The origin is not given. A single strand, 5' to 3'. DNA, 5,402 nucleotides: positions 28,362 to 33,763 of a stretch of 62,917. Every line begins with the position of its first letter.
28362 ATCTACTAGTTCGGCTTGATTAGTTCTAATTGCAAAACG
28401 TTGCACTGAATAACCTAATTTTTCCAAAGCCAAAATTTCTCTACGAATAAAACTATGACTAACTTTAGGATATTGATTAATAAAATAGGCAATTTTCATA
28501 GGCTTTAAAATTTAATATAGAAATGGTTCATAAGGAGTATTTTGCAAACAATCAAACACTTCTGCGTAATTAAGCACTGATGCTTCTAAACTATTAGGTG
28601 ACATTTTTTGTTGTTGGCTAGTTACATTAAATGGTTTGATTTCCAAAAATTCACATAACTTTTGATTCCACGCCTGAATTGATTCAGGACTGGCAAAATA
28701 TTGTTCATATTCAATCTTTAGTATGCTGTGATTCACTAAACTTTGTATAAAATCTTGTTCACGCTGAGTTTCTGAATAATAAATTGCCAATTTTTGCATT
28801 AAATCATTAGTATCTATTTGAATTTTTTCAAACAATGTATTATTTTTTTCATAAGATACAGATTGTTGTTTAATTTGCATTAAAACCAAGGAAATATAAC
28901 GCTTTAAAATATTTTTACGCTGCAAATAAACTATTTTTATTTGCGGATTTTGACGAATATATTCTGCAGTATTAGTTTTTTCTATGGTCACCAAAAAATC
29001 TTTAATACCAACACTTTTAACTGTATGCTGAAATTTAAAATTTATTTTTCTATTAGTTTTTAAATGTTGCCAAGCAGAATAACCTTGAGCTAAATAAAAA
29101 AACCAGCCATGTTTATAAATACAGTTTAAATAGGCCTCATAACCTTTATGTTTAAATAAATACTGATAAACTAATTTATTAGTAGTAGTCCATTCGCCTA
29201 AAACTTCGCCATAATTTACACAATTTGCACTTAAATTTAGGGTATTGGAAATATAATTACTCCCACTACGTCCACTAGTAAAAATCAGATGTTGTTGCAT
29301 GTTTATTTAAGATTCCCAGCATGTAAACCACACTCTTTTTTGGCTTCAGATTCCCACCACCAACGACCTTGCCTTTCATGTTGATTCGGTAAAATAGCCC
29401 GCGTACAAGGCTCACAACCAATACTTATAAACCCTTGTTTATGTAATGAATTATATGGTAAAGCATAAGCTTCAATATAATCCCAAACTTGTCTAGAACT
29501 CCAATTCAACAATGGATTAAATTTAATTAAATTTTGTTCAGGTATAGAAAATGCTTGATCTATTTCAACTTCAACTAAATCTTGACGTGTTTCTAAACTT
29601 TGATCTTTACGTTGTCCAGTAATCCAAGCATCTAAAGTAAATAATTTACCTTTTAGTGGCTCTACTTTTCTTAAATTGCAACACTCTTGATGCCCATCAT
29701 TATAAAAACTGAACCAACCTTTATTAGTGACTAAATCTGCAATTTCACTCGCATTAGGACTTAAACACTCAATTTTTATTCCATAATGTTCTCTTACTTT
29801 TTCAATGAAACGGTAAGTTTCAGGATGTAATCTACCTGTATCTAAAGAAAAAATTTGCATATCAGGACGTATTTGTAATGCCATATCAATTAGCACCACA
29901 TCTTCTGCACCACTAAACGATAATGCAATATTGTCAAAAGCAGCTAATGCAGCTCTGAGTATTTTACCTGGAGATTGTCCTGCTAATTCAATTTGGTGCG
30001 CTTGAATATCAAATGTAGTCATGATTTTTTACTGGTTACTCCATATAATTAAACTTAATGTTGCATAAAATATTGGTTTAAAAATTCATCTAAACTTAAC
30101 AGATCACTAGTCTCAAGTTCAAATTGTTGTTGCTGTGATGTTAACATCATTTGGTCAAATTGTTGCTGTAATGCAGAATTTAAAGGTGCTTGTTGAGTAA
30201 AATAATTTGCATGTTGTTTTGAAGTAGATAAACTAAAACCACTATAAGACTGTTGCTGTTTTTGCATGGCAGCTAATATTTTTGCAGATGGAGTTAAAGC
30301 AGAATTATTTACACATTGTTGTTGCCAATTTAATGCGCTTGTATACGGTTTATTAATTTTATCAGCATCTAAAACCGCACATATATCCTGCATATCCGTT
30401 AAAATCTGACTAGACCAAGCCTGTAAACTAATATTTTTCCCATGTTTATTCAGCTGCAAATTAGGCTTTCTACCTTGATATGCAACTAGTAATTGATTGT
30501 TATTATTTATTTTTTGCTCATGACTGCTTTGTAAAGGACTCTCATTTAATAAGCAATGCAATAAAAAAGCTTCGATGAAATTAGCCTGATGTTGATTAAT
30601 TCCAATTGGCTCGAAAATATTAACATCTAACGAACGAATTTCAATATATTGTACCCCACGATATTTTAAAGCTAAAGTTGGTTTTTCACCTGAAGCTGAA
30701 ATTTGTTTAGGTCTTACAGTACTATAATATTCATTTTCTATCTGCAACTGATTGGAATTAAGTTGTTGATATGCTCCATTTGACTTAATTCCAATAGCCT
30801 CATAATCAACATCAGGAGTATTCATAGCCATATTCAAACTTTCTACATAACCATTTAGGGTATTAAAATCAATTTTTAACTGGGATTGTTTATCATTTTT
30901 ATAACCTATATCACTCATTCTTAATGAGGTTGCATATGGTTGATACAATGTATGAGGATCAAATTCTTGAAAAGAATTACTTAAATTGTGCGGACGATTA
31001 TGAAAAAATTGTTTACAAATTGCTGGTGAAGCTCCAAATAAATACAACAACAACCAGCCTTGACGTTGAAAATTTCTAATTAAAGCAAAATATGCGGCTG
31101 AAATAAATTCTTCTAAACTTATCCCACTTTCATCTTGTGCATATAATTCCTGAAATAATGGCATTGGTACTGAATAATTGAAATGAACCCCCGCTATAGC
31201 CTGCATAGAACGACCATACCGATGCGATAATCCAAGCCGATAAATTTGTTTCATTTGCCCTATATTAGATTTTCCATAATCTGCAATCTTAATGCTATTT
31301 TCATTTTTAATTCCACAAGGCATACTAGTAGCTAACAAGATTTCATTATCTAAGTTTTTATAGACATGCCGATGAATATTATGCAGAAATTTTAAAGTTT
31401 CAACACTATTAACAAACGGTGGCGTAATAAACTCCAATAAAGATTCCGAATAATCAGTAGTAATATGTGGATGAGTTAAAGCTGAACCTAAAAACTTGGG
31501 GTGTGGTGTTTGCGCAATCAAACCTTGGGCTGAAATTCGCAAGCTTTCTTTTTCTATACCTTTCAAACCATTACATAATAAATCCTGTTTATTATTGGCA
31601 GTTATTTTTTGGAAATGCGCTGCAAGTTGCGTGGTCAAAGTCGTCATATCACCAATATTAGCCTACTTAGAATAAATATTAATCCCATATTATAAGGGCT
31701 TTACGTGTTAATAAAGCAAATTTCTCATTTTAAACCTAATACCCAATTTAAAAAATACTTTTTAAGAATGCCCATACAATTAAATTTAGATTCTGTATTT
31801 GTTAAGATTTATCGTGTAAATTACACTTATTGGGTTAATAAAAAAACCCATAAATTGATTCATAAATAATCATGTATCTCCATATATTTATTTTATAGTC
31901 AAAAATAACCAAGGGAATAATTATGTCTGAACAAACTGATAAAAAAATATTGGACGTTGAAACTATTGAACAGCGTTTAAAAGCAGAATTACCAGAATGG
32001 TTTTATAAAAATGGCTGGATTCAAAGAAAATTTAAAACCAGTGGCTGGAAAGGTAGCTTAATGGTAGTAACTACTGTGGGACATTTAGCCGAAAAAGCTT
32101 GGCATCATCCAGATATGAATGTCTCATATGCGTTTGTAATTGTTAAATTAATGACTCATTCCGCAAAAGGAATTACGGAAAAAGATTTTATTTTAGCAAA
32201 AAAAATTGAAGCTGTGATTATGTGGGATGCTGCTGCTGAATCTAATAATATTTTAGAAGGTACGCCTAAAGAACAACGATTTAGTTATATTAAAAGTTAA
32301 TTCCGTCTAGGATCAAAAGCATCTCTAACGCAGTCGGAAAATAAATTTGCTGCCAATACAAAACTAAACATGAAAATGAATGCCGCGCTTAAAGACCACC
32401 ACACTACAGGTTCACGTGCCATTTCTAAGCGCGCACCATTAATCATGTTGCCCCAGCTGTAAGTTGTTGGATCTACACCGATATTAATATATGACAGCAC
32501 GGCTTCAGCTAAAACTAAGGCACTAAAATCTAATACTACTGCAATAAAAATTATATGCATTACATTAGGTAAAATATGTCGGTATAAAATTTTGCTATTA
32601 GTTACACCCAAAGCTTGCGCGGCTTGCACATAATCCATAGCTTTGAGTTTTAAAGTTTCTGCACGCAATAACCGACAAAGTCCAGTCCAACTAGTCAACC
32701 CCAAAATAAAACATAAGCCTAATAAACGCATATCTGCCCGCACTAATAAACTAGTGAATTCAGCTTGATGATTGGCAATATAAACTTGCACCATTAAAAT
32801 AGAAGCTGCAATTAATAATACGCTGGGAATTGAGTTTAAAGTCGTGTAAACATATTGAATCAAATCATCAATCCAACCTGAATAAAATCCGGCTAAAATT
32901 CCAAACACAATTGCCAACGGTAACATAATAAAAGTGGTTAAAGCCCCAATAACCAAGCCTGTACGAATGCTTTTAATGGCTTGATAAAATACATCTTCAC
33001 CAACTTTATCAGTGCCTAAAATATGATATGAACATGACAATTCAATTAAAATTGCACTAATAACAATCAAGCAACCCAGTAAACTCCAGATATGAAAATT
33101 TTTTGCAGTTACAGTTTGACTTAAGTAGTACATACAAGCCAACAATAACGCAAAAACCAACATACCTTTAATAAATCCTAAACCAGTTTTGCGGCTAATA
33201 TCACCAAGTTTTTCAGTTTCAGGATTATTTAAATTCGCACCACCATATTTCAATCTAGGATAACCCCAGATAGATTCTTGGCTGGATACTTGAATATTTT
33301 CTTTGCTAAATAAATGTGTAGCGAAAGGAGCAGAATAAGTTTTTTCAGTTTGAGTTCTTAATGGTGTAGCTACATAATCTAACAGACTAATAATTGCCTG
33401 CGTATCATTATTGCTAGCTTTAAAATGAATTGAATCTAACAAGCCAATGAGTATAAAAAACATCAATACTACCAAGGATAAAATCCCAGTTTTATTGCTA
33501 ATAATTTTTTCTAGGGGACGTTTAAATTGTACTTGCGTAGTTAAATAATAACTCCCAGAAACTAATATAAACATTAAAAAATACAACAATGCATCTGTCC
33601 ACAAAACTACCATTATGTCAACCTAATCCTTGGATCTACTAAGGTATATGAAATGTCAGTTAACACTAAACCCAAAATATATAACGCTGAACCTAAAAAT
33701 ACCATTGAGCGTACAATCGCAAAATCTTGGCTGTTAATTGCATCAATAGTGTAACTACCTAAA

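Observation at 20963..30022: Compact exosortase locus joined to a synthase-type GT2, a sulfotransferase and APS reductase: candidate sulfated-EPS system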

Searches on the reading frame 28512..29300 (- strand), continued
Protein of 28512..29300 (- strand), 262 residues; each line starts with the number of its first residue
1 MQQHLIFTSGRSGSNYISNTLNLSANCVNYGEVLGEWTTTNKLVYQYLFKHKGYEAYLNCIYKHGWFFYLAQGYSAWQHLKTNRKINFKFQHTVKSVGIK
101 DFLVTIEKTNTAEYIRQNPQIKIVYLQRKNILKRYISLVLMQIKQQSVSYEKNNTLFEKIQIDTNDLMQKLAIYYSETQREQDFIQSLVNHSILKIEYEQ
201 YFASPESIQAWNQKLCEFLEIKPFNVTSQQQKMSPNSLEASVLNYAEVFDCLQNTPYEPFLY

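Call 66: search_protein_families(library=pfam, proteins=[L114:901-1599:-, L114:1596-3122:-, L114:3245-4681:+, L114:4704-5423:+, L114:5356-6567:+, L114:6546-7577:+, L114:7587-8465:+, L114:8458-9456:+, L114:9443-9970:+, L114:9992-10789:+], max_evalue=0.0001)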
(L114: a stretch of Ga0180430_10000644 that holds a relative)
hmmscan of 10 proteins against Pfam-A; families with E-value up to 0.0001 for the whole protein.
L114:901-1599:- (232 aa): 1 family
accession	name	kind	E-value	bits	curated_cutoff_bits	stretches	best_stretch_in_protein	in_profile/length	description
PF03567.20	Sulfotransfer_2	-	8.6e-20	72.4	22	1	1-229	4-252/252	Sulfotransferase family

L114:1596-3122:- (508 aa): 1 family
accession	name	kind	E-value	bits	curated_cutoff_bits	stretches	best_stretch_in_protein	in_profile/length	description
PF04932.20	Wzy_C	-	4.1e-10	40.1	31.7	1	282-419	4-149/149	O-Antigen ligase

L114:3245-4681:+ (478 aa): 2 families
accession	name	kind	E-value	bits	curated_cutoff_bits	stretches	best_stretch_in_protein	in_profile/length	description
PF13440.11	Polysacc_synt_3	-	9.9e-50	169.9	23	1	66-368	1-289/293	Polysaccharide biosynthesis protein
PF01943.22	Polysacc_synt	-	1.1e-22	81.3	28.2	1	42-321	1-273/274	Polysaccharide biosynthesis protein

L114:4704-5423:+ (239 aa): 1 family
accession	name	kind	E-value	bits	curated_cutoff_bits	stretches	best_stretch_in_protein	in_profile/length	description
PF03567.20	Sulfotransfer_2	-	3.8e-11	44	22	1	46-232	12-252/252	Sulfotransferase family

L114:5356-6567:+ (403 aa): 4 families
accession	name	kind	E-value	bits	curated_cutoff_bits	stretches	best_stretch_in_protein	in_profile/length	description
PF00534.26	Glycos_transf_1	-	4.3e-20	72.4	26.4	1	216-352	16-160/172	Glycosyl transferases group 1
PF13692.12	Glyco_trans_1_4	-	1.5e-17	64.6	27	1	217-349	3-141/142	Glycosyl transferases group 1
PF20706.3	GT4-conflict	-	5.9e-05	22.7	26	1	274-316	271-314/385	Family 4 Glycosyltransferase in conflict systems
PF13439.12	Glyco_transf_4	-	6e-05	23.6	28.5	0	40-203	2-169/170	Glycosyltransferase Family 4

L114:6546-7577:+ (343 aa): 3 families
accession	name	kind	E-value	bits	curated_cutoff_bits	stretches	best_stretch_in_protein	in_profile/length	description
PF13641.12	Glyco_tranf_2_3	-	2.2e-13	51.2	27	1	26-256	3-216/230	Glycosyltransferase like family 2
PF00535.33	Glycos_transf_2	-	2.5e-12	47.5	23.3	1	27-154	1-124/168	Glycosyl transferase family 2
PF13632.12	Glyco_trans_2_3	-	2.6e-05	24.6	27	1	180-300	53-174/198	Glycosyl transferase family group 2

L114:7587-8465:+ (292 aa): 2 families
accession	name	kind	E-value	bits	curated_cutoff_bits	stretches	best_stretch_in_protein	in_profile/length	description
PF00685.33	Sulfotransfer_1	-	7.3e-14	52.2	22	1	5-237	2-236/255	Sulfotransferase domain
PF13469.12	Sulfotransfer_3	-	1.6e-13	51.9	27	1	52-181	102-212/216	Sulfotransferase family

L114:8458-9456:+ (332 aa): 1 family
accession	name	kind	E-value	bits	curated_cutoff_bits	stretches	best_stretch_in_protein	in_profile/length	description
PF00535.33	Glycos_transf_2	-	6.9e-15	55.8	23.3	1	15-129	3-118/168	Glycosyl transferase family 2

L114:9443-9970:+ (175 aa): 1 family
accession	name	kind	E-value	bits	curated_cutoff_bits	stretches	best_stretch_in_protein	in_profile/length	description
PF00132.30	Hexapep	-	1.3e-09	37.7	27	1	125-158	2-35/36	Bacterial transferase hexapeptide (six repeats)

L114:9992-10789:+ (265 aa): 0 families
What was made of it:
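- L114, the only locus with the identical six-gene order, carries Wzx and a Wzy_C-domain protein (call 66).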

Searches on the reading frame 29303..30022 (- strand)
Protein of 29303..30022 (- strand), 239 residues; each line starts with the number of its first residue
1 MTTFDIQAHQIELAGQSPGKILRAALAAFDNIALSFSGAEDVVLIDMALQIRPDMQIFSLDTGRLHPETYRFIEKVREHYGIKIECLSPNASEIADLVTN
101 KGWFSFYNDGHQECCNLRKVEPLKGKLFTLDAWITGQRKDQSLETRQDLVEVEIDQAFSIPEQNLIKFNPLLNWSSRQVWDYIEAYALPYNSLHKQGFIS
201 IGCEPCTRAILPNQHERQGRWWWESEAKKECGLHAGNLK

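Call 3: search_protein_families(library=pfam, proteins=[window:29303-30022:-], max_evalue=0.01)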
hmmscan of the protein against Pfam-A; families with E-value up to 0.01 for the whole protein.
window:29303-30022:- (239 aa): 2 families
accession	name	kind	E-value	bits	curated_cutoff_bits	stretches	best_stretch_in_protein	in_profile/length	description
PF01507.26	PAPS_reduct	-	6.2e-50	170.1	22.5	1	31-209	1-175/175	Phosphoadenosine phosphosulfate reductase domain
PF17674.7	HHH_9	-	0.0044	18.3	23.1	1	60-98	3-41/70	HHH domain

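Call 4: search_protein_families(library=ncbifam, proteins=[window:29303-30022:-], max_evalue=0.01)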
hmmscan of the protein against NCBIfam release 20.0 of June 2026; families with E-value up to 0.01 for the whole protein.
window:29303-30022:- (239 aa): 14 families
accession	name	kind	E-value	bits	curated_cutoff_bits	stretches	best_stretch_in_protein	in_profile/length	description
TIGR00424.1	APS_reduc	equivalog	1.5e-85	287.5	553.2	1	12-239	97-328/464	5'-adenylylsulfate reductase, thioredoxin-independent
NF002537.0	PRK02090.1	equivalog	6.5e-80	268.3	154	1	5-237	15-241/244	phosphoadenylyl-sulfate reductase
TIGR02055.1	APS_reductase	subfamily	5.3e-76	254.7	235.3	1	38-233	3-194/194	adenylylsulfate reductase, thioredoxin dependent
TIGR00434.1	cysH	subfamily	9.2e-51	172.7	165.1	1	33-234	19-213/214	phosophoadenylyl-sulfate reductase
TIGR02057.1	PAPS_reductase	equivalog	6.3e-41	140.7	254.2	1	12-234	7-224/224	phosphoadenosine phosphosulfate reductase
NF006327.0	PRK08557.1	equivalog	4.4e-17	62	366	1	31-210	183-358/415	hypothetical protein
NF010367.0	PRK13795.1-2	equivalog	5.6e-15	54.8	456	1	28-207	240-416/584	hypothetical protein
NF010366.0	PRK13795.1-1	equivalog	9e-14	50.5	745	1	32-210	269-447/667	hypothetical protein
NF010368.0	PRK13795.1-3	equivalog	3e-12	45.6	588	1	31-212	249-426/635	hypothetical protein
NF010369.0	PRK13795.1-4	equivalog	2.5e-10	39.2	1086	1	20-211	241-433/633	hypothetical protein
NF003587.0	PRK05253.1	subfamily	5.1e-10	39.1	195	1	20-141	18-139/301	sulfate adenylyltransferase subunit CysD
NF006351.0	PRK08576.1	equivalog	6.8e-07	28.2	290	1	10-207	217-402/436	hypothetical protein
NF009214.0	PRK12563.1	equivalog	0.00014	21.4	413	0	166-193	196-223/317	sulfate adenylyltransferase subunit CysD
TIGR02039.1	CysD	subfamily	0.00039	20.1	396.6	0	20-141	10-131/294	sulfate adenylyltransferase, small subunit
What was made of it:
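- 29303..30022 (-): cysH, assimilatory APS reductase: adjacent and probably co-transcribed, but judged not part of the module. TIGR02055 scores 254.7 bits against a cut-off of 235.3 (call 4).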

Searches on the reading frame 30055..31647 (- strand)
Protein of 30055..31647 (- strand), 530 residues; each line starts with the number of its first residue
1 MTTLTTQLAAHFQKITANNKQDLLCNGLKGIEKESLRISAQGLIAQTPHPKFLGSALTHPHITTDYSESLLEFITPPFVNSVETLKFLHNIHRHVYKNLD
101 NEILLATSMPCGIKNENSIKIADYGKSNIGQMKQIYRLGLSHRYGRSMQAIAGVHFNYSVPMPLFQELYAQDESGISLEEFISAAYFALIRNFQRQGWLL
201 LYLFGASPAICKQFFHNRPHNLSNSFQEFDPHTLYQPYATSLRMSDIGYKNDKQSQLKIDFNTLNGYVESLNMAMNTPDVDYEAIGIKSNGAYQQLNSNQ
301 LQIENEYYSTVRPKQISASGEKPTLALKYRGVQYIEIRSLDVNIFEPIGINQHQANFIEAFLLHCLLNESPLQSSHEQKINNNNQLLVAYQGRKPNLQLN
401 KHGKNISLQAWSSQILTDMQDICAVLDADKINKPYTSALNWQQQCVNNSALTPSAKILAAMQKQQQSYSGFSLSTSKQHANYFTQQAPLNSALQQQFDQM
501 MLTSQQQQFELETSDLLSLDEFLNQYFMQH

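Call 3: search_protein_families(library=pfam, proteins=[window:30055-31647:-], max_evalue=0.01)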
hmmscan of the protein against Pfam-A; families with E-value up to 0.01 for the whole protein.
window:30055-31647:- (530 aa): 1 family
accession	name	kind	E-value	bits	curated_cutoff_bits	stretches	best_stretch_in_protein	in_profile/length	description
PF04262.19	Glu_cys_ligase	-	1.4e-160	534.4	27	1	13-386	2-370/372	Glutamate-cysteine ligase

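Call 4: search_protein_families(library=ncbifam, proteins=[window:30055-31647:-], max_evalue=0.01)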
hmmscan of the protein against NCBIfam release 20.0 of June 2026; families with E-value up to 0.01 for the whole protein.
window:30055-31647:- (530 aa): 3 families
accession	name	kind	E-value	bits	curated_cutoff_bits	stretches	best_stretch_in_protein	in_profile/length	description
TIGR01434.1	glu_cys_ligase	equivalog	8.3e-175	582.2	393.3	1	20-525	10-511/512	glutamate--cysteine ligase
NF002688.0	PRK02471.1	equivalog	5e-89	299.6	425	1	14-506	6-437/756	bifunctional glutamate--cysteine ligase GshA/glutathione synthetase GshB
TIGR01435.1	glu_cys_lig_rel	equivalog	1.2e-55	189.1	656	1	23-522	4-435/719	bifunctional glutamate--cysteine ligase/glutathione synthetase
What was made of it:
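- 30055..31647 (-): gshA, glutamate-cysteine ligase: upstream co-directional housekeeping neighbour, given for context only. TIGR01434 scores 582 bits against a cut-off of 393 (call 4).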

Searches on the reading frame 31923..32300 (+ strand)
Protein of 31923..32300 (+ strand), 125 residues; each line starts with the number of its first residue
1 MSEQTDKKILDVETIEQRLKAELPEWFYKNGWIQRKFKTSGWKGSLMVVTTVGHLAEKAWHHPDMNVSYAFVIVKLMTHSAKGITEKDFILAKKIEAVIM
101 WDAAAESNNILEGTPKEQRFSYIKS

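Call 7: search_protein_families(library=ncbifam, proteins=[window:31923-32300:+], max_evalue=0.00001)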
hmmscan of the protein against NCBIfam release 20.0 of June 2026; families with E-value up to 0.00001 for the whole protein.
window:31923-32300:+ (125 aa): 5 families
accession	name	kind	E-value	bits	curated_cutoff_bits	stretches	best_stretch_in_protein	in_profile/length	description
NF002017.0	PRK00823.1-2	equivalog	1.4e-23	82.8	80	1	8-98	3-92/94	4a-hydroxytetrahydrobiopterin dehydratase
NF002018.0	PRK00823.1-3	equivalog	1.1e-15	57.4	108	1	10-99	6-96/98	4a-hydroxytetrahydrobiopterin dehydratase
NF002019.0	PRK00823.1-4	equivalog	1.2e-15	57.6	137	1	8-98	20-111/116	4a-hydroxytetrahydrobiopterin dehydratase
NF002016.0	PRK00823.1-1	equivalog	1.1e-11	44.8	133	1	16-99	24-111/113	4a-hydroxytetrahydrobiopterin dehydratase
NF002020.0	PRK00823.1-5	equivalog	3.2e-11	43.4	146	1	17-98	22-104/111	4a-hydroxytetrahydrobiopterin dehydratase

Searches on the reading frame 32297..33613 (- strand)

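Call 7: search_protein_families(library=ncbifam, proteins=[window:32297-33613:-], max_evalue=0.00001)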
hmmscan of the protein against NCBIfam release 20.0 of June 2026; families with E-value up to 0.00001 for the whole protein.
window:32297-33613:- (438 aa): 21 families
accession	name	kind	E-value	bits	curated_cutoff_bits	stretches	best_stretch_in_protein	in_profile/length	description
NF045476.1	Opp4C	equivalog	2.7e-53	181.1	350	1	195-436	55-278/278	oligopeptide ABC transporter permease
NF045475.1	Opp3C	equivalog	4.2e-40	137.9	450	1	195-436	106-326/328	oligopeptide ABC transporter permease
NF045474.1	Opp2C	equivalog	5.6e-40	137.4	300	1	194-434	17-236/236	nickel transporter permease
NF045473.1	Opp1C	equivalog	2.6e-36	125.4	350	1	194-436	45-266/267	nickel/cobalt ABC transporter permease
NF011662.0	PRK15082.1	equivalog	5e-34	118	484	1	194-436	78-299/303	glutathione ABC transporter permease GsiD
TIGR02790.1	nickel_nikC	equivalog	4.9e-31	108.2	358.45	1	192-434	38-258/258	nickel ABC transporter permease subunit NikC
NF008160.0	PRK10913.1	equivalog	4.4e-27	95.3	483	1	191-436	73-297/300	dipeptide ABC transporter permease DppC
NF007738.0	PRK10417.1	equivalog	3.3e-26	92.4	335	1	192-436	47-270/277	nickel ABC transporter permease subunit NikC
NF011935.0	PRK15406.1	equivalog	6.3e-26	91.8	433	1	195-436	80-300/302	oligopeptide ABC transporter permease OppC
NF047573.1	opine_perm_CntC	exception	6.4e-26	91.3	440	1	196-436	51-270/271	staphylopine uptake ABC transporter permease subunit CntC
NF007376.0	PRK09881.1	equivalog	1.6e-24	86.4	434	1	187-437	65-293/298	D,D-dipeptide ABC transporter permease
NF043080.1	MMSYN1_0166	equivalog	9.8e-24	83.8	370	1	191-436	77-304/307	oligopeptide ABC transporter permease OppC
NF011596.0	PRK15021.1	subfamily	1.5e-18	67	439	1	197-437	121-339/341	microcin C ABC transporter permease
NF045470.1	Opp2B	equivalog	3.3e-13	49.5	350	1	205-436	80-298/300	nickel ABC transporter permease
NF011691.0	PRK15111.1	equivalog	1.2e-12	48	379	1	198-433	77-291/296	putrescine export ABC transporter permease SapC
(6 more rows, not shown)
